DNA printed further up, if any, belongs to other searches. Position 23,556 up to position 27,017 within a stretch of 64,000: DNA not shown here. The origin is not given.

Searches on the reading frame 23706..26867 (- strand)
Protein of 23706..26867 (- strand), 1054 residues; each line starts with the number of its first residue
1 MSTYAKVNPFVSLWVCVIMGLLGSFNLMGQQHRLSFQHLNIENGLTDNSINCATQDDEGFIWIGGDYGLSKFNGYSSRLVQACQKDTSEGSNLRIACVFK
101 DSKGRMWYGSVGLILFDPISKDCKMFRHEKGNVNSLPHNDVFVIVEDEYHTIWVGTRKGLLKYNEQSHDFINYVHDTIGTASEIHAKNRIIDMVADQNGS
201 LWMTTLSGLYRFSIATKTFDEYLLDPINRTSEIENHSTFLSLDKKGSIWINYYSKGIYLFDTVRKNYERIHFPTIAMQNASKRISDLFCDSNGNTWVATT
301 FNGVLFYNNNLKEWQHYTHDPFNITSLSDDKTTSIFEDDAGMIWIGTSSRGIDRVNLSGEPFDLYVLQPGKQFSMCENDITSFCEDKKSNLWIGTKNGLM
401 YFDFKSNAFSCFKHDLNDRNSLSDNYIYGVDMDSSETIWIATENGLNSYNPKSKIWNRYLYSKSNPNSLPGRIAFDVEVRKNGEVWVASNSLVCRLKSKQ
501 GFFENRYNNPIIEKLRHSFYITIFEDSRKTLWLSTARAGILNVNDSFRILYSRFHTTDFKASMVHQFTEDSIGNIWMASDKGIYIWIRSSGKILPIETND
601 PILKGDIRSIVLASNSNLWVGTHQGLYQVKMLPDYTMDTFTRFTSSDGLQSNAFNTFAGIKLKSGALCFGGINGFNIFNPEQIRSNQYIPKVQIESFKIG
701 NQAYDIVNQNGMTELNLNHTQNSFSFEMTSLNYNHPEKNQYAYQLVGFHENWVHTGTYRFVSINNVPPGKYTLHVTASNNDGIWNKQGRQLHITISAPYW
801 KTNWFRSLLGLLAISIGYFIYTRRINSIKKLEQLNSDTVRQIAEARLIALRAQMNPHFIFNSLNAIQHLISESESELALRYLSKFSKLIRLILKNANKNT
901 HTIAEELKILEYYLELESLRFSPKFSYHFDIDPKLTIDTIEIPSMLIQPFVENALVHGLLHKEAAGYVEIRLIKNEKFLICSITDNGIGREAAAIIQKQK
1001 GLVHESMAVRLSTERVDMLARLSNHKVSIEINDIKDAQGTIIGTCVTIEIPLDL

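Call 80: search_protein_families(library=pfam, proteins=[window:23706-26867:-], max_evalue=0.00001)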
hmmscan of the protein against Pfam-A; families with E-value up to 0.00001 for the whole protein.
window:23706-26867:- (1054 aa): 4 families
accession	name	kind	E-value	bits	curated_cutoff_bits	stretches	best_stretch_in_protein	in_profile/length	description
PF07494.17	Reg_prop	-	5.6e-45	146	20.4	0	377-397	4-24/24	Two component regulator propeller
PF06580.19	His_kinase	-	4.8e-21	75.3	25.2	1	845-924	1-80/81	Histidine kinase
PF07495.19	Y_Y_Y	-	1.1e-19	70.5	26.6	1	732-795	1-64/65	Y_Y_Y domain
PF08450.18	SGL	-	1.6e-08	34.9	26.3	0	147-310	50-213/246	SMP-30/Gluconolactonase/LRE-like region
